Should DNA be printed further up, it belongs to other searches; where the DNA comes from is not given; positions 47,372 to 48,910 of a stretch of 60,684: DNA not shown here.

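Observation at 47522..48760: CheW-CheZ fusion protein inside the chemotaxis operon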

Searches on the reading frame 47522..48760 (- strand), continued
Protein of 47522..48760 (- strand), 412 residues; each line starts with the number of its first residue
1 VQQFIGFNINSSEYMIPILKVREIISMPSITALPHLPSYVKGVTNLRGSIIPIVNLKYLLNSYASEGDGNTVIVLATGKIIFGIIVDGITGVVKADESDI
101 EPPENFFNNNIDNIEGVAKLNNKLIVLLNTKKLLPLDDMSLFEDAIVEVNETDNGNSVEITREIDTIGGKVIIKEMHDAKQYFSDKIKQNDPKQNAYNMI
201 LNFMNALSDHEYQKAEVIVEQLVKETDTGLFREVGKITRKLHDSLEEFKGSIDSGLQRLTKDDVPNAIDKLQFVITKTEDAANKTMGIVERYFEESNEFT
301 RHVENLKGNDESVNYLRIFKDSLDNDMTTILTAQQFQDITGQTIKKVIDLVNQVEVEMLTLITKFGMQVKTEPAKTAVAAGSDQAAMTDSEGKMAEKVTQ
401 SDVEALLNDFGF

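Call 35: find_homologous_proteins(query=P0131, max_evalue=1e-10)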
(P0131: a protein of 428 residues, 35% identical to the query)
Query P0131 (428 aa): 164 proteins with E <= 1e-10 among 8000 candidates; the best 120 are listed.
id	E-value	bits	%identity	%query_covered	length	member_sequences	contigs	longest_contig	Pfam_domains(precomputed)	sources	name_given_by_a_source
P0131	6.4e-266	900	100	100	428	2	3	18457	PF01584.25,PF04344.19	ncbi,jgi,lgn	-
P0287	1.2e-256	869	97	100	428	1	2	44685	PF01584.25,PF04344.19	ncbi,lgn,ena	-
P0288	2.2e-221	753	84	100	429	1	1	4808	PF01584.25,PF04344.19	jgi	-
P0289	1.9e-178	612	68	100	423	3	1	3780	PF01584.25,PF04344.19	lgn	-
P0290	3.8e-157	541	62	100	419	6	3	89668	PF01584.25,PF04344.19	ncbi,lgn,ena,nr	ncbi:MAG TPA: hypothetical protein ENH50_03800 [Nitrospirae bacterium]|nr:chemotaxis protein CheW [b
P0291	1.3e-150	520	60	100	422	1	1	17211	PF01584.25,PF04344.19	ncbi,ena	-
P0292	1.0e-147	510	57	100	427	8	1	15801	PF01584.25,PF04344.19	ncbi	-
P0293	2.3e-147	509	57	100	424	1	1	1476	PF01584.25,PF04344.19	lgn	-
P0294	6.6e-147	508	57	100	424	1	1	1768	PF01584.25,PF04344.19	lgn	-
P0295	1.4e-145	503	57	99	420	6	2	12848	PF01584.25,PF04344.19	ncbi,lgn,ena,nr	ncbi:MAG TPA: hypothetical protein ENK09_13275 [Nitrospirae bacterium]|nr:hypothetical protein [Nitr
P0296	1.8e-145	503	57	100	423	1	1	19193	PF01584.25,PF04344.19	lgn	-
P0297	4.9e-144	498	55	100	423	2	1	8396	PF01584.25,PF04344.19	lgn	-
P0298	5.1e-144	498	58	99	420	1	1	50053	PF01584.25,PF04344.19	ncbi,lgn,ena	-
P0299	8.4e-144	498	55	100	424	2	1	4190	PF01584.25,PF04344.19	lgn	-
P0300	6.0e-140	485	55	100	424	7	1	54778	PF01584.25,PF04344.19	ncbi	-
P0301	1.8e-123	431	51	100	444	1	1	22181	PF01584.25,PF04344.19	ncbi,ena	-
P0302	5.1e-123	429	49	100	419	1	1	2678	PF01584.25,PF04344.19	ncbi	-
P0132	9.8e-119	415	49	100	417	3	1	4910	PF01584.25,PF04344.19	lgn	-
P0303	1.3e-118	415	48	100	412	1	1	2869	PF01584.25,PF04344.19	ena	-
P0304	3.0e-117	410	49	99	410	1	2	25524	PF01584.25,PF04344.19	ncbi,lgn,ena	-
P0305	3.4e-117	410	49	99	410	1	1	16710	PF01584.25,PF04344.19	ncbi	-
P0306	8.4e-117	409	49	100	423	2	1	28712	PF01584.25,PF04344.19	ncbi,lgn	-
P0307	3.0e-116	407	48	100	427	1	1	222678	PF01584.25,PF04344.19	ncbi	-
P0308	2.0e-111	391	45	100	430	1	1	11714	PF01584.25,PF04344.19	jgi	jgi:chemotaxis protein CheZ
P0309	4.4e-111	390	46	94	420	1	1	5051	PF01584.25,PF04344.19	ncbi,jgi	-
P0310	8.1e-109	382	44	100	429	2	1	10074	PF01584.25,PF04344.19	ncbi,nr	ncbi:MAG: protein phosphatase CheZ [Candidatus Magnetoovum sp. WYHC-5]|nr:protein phosphatase CheZ [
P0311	3.2e-108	380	44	100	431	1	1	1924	PF01584.25,PF04344.19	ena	-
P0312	1.2e-107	378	43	100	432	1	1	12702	PF01584.25,PF04344.19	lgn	-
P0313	1.8e-96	342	43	99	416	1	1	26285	PF01584.25,PF04344.19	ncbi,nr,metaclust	ncbi:chemotaxis protein CheZ [Candidatus Magnetoovum chiemensis]|nr:chemotaxis protein CheZ [Candida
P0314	4.8e-89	317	40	99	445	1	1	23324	PF01584.25,PF04344.19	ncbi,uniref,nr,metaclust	ncbi:Chemotaxis phosphatase, CheZ [Candidatus Magnetobacterium bavaricum]|uniref:Chemotaxis phosphat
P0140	2.7e-88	315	37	100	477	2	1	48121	PF01584.25,PF04344.19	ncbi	-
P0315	1.7e-87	312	40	100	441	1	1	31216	PF01584.25,PF04344.19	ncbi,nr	ncbi:MAG: protein phosphatase CheZ [Nitrospirae bacterium]|nr:protein phosphatase CheZ [Nitrospirota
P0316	3.7e-87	311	38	100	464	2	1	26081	PF01584.25,PF04344.19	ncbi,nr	ncbi:MAG: protein phosphatase CheZ [Nitrospirae bacterium]|nr:protein phosphatase CheZ [Nitrospirota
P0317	4.0e-87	311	65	59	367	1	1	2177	PF04344.19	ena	-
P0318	2.1e-85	305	38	100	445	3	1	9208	PF01584.25,PF04344.19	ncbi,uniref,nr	ncbi:protein phosphatase CheZ [Candidatus Magnetobacterium casense]|uniref:Protein phosphatase CheZ 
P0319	7.4e-85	303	38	100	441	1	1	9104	PF01584.25,PF04344.19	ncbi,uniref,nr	ncbi:chemotaxis protein CheZ [Candidatus Magnetobacterium bavaricum]|uniref:Chemotaxis protein CheZ 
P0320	2.3e-82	295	39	100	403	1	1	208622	PF01584.25,PF04344.19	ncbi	-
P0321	1.4e-80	289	39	100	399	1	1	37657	PF01584.25,PF04344.19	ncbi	-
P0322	3.4e-80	288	40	100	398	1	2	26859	PF01584.25,PF04344.19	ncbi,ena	-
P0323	3.6e-79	285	39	100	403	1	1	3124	PF01584.25,PF04344.19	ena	-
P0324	5.9e-79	284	38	100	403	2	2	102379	PF01584.25,PF04344.19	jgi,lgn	-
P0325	7.1e-78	280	43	99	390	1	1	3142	PF01584.25,PF04344.19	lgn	-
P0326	4.4e-77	278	41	99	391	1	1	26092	PF01584.25,PF04344.19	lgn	-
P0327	1.0e-76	277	41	99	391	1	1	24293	PF01584.25,PF04344.19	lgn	-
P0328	1.2e-76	276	40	99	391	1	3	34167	PF01584.25,PF04344.19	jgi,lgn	jgi:chemotaxis protein CheZ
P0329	1.1e-73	267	39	100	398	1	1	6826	PF01584.25,PF04344.19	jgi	jgi:chemotaxis signal transduction protein/chemotaxis regulatin CheY-phosphate phosphatase CheZ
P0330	8.8e-72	260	40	100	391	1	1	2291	PF01584.25,PF04344.19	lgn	-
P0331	8.3e-61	224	35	99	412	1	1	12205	PF01584.25,PF04344.19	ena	-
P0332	1.6e-59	220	37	36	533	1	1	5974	PF01584.25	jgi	jgi:purine-binding chemotaxis protein CheW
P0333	4.0e-54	202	34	99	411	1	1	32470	PF01584.25,PF04344.19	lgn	-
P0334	1.5e-53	200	33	99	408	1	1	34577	PF01584.25,PF04344.19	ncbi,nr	ncbi:MAG: protein phosphatase CheZ [Nitrospirae bacterium]|nr:protein phosphatase CheZ [Nitrospirota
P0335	1.4e-51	194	43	54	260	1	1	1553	PF04344.19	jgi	jgi:chemotaxis regulatin CheY-phosphate phosphatase CheZ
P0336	1.3e-50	191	44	53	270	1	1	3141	PF04344.19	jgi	-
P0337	5.1e-49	185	43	32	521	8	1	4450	PF01584.25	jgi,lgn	-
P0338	1.4e-48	184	46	32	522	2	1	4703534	PF01584.25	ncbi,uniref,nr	ncbi:chemotaxis protein CheW [Candidatus Methylospira mobilis]|uniref:Chemotaxis protein CheW n=1 Ta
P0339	2.4e-48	183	43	53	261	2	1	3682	PF04344.19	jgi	jgi:chemotaxis regulatin CheY-phosphate phosphatase CheZ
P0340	3.0e-48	183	41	32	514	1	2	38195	PF01584.25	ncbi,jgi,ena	jgi:purine-binding chemotaxis protein CheW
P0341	3.5e-48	183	43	32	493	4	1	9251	PF01584.25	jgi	-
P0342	4.8e-48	182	43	32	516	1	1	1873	PF01584.25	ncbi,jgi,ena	jgi:purine-binding chemotaxis protein CheW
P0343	6.0e-48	182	38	34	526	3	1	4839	PF01584.25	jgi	jgi:purine-binding chemotaxis protein CheW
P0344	7.3e-48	182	41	32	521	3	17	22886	PF01584.25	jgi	jgi:purine-binding chemotaxis protein CheW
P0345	2.7e-47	180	41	32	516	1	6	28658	PF01584.25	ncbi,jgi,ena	jgi:purine-binding chemotaxis protein CheW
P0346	3.6e-47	179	40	56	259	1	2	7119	PF04344.19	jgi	jgi:chemotaxis protein CheZ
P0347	4.9e-47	179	40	32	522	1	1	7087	PF01584.25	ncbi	-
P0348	4.9e-47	179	40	32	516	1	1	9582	PF01584.25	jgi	-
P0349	6.1e-47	179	41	57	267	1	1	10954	PF04344.19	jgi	jgi:chemotaxis regulatin CheY-phosphate phosphatase CheZ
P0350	6.6e-47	179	43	53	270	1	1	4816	PF04344.19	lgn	-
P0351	7.3e-47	178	40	34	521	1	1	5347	PF01584.25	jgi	-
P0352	7.8e-47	178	40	34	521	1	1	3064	PF01584.25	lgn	-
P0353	8.1e-47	178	42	32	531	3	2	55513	PF01584.25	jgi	-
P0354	8.5e-47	178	42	32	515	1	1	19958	PF01584.25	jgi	jgi:purine-binding chemotaxis protein CheW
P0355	8.7e-47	178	42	32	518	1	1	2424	PF01584.25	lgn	-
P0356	1.1e-46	178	40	32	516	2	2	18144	PF01584.25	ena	-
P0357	1.8e-46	177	40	34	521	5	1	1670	PF01584.25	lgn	-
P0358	1.9e-46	177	41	34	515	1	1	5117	PF01584.25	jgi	jgi:purine-binding chemotaxis protein CheW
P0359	2.5e-46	177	41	32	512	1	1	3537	PF01584.25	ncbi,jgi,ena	jgi:purine-binding chemotaxis protein CheW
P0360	2.8e-46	176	39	57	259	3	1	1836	PF04344.19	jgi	jgi:chemotaxis protein CheZ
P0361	5.8e-46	175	43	32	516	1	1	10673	PF01584.25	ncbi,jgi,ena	jgi:purine-binding chemotaxis protein CheW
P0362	7.1e-46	175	39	34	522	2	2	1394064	PF01584.25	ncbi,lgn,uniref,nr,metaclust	ncbi:CheW protein [Geoalkalibacter ferrihydriticus]|uniref:Chemotaxis protein CheW n=2 Tax=Geoalkali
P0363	8.0e-46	175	44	53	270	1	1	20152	PF04344.19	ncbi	ncbi:MAG: protein phosphatase CheZ [Thermodesulfobacteriota bacterium]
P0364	8.6e-46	175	40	32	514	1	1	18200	PF01584.25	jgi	-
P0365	1.1e-45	175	41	53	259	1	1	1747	PF04344.19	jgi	jgi:chemotaxis regulatin CheY-phosphate phosphatase CheZ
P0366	1.2e-45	174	40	32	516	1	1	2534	PF01584.25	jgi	jgi:purine-binding chemotaxis protein CheW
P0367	1.3e-45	174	40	32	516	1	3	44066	PF01584.25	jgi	-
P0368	1.3e-45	174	40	34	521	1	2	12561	PF01584.25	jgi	jgi:purine-binding chemotaxis protein CheW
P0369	1.9e-45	174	42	32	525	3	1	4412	PF01584.25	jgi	jgi:purine-binding chemotaxis protein CheW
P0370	2.3e-45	173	39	35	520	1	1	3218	PF01584.25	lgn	-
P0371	2.3e-45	173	40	32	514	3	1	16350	PF01584.25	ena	-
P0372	2.7e-45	173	41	34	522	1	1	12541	PF01584.25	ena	-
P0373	3.1e-45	173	42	34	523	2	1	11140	PF01584.25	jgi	-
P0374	4.2e-45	173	41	32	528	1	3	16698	PF01584.25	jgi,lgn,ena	jgi:purine-binding chemotaxis protein CheW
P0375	4.2e-45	173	42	32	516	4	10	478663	PF01584.25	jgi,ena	-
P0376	4.4e-45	173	41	32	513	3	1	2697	PF01584.25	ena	-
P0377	5.6e-45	172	41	32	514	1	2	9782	PF01584.25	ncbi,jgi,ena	jgi:purine-binding chemotaxis protein CheW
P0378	5.9e-45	172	39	32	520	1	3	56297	PF01584.25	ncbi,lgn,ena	-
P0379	6.4e-45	172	41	34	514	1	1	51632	PF01584.25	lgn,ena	-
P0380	9.3e-45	171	39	32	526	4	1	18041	PF01584.25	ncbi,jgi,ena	-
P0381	1.4e-44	171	40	34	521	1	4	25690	PF01584.25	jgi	jgi:purine-binding chemotaxis protein CheW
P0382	2.0e-44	170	39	33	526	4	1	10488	PF01584.25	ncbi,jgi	jgi:purine-binding chemotaxis protein CheW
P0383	3.5e-44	170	41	32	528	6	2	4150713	PF01584.25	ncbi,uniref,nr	ncbi:chemotaxis protein CheW [Actimicrobium sp. CCC2.4]|uniref:chemotaxis protein CheW n=1 Tax=Actim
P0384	3.5e-44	170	38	33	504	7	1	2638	PF01584.25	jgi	jgi:purine-binding chemotaxis protein CheW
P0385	4.8e-44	169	39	34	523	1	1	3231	PF01584.25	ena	-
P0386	5.6e-44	169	39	33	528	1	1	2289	PF01584.25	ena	-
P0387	1.2e-43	168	38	33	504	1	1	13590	PF01584.25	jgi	jgi:purine-binding chemotaxis protein CheW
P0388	1.2e-43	168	38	32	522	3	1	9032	PF01584.25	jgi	-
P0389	1.7e-43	167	38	34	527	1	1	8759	PF01584.25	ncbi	-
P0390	1.8e-43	167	40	34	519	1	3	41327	PF01584.25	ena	-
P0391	2.1e-43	167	40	32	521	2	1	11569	PF01584.25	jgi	jgi:purine-binding chemotaxis protein CheW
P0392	3.1e-43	166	39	34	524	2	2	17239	PF01584.25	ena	-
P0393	5.0e-43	166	40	32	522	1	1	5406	PF01584.25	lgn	-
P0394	5.1e-43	166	40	34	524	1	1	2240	PF01584.25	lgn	-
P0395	1.0e-42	165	40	34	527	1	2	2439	PF01584.25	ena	-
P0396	1.5e-42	164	38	32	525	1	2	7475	PF01584.25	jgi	-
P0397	1.5e-42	164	38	32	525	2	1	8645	PF01584.25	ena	-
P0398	1.5e-42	164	38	32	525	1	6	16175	PF01584.25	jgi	jgi:purine-binding chemotaxis protein CheW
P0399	2.0e-42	164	38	32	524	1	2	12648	PF01584.25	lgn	-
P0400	2.6e-42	163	38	33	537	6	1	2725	PF01584.25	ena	-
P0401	3.1e-42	163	40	31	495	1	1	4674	PF01584.25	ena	-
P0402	3.2e-42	163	41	33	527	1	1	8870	PF01584.25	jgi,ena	-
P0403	3.3e-42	163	38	32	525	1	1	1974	PF01584.25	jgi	-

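Call 51: predict_structure(alignment_id=A3)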
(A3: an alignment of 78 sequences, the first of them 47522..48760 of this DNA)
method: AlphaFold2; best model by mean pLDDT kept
length: 412 residues; sequences in the alignment: 78
mean_pLDDT: 67.3   pTM: 0.36
mean pLDDT of the five models: 67.3, 66.9, 61.9, 60.0, 58.3
residues with pLDDT >= 90: 0; 70-90: 230; 50-70: 104; < 50: 78
segments of 3 or more residues with pLDDT < 50: 63-66, 143-178, 366-398
pLDDT, mean of each block of 10 residues (from residue 1): 82 86 85 73 76 80 57 81 86 78 58 75 79 64 42 42 40 44 52 67 73 74 59 62 69 64 69 78 83 87 82 87 87 79 78 73 53 29 26 41 66 45
secondary structure, 60 per line:
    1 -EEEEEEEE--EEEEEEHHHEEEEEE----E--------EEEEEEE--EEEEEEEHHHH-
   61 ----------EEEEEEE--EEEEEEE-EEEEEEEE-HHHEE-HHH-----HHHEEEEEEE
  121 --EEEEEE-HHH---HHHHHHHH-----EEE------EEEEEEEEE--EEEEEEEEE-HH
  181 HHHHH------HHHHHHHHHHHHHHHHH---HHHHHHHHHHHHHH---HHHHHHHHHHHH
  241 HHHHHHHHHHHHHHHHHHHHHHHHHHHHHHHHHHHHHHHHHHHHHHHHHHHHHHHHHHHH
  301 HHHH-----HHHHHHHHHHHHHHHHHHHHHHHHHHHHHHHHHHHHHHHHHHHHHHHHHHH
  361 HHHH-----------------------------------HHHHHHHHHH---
elements in order: E2-9 E12-17 E21-26 E40-46 E49-55 H56-59 E71-77 E80-86 E88-95 E114-120 E123-128 H136-143 E149-151 E158-166 E169-177 H179-185 H192-208 H212-225 H229-304 H310-364 H400-409

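Call 55: fold_search(model_id=the predicted structure, library=pdb)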
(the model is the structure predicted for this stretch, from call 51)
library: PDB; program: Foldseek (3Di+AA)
matches with E <= 10: 264; with E <= 0.001: 18
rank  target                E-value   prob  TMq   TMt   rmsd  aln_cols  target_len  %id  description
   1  6s1k_C                1.3e-14  1.00  0.31  0.82   2.9       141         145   36  E. coli Core Signaling Unit, carrying QQQQ receptor mutation (released 2020-01-22)
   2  8c5v_E                4.2e-13  1.00  0.32  0.87   2.1       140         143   36  Chemotaxis core signalling unit from E protein lysed E. coli cells (released 2023-09-13)
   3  9a72_B                8.9e-13  1.00  0.31  0.77   6.6       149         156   30  Integrative model of YFMS-CHEW by crosslinking MS and deep learning (released 2024-09-18)
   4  2qdl_A                1.2e-12  1.00  0.31  0.79   2.6       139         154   29  Crystal structure of scaffolding protein TtCheW from Thermoanaerobacter tengcongensis (released 2007-09-04)
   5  2ch4_Y                1.7e-12  1.00  0.29  0.82   2.5       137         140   27  Complex between Bacterial Chemotaxis histidine kinase CheA domains P4 and P5 and receptor-adaptor protein CheW (released 2006-04-18)
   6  2qdl_B                5.6e-12  1.00  0.31  0.85   2.1       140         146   29  Crystal structure of scaffolding protein TtCheW from Thermoanaerobacter tengcongensis (released 2007-09-04)
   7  2ch4_W                9.4e-12  1.00  0.30  0.82   3.7       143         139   25  Complex between Bacterial Chemotaxis histidine kinase CheA domains P4 and P5 and receptor-adaptor protein CheW (released 2006-04-18)
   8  2ho9_MODEL_1_A        1.6e-11  1.00  0.32  0.73   3.5       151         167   35  Solution Structure of chemotaxi protein CheW from Escherichia coli (released 2007-07-10)
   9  1k0s_MODEL_1_A        7.6e-10  1.00  0.28  0.69   4.9       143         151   26  Solution structure of the chemotaxis protein CheW from the thermophilic organism Thermotoga maritima (released 2002-02-06)
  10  2ch4_A                6.4e-09  1.00  0.27  0.34   2.7       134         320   21  Complex between Bacterial Chemotaxis histidine kinase CheA domains P4 and P5 and receptor-adaptor protein CheW (released 2006-04-18)
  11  4jpb_A                8.5e-09  1.00  0.28  0.85   2.2       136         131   21  The structure of a ternary complex between CheA domains P4 and P5 with CheW and with an unzipped fragment of TM14, a c (released 2013-08-28)
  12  2ch4_B                1.4e-08  1.00  0.26  0.35   4.1       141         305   19  Complex between Bacterial Chemotaxis histidine kinase CheA domains P4 and P5 and receptor-adaptor protein CheW (released 2006-04-18)
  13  6s1k_A                2.6e-08  1.00  0.27  0.29   3.4       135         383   18  E. coli Core Signaling Unit, carrying QQQQ receptor mutation (released 2020-01-22)
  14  3ja6_C                3.8e-08  1.00  0.27  0.29   2.1       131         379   22  Cryo-electron Tomography and All-atom Molecular Dynamics Simulations Reveal a Novel Kinase Conformational Switch in Ba (released 2015-12-09)
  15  3ur1_A                5.7e-08  1.00  0.25  0.39   4.1       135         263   21  The structure of a ternary complex between CheA domains P4 and P5 with CheW and with a truncated fragment of TM14, a c (released 2012-03-07)
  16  8c5v_A                9.1e-08  1.00  0.29  0.31   2.6       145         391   16  Chemotaxis core signalling unit from E protein lysed E. coli cells (released 2023-09-13)
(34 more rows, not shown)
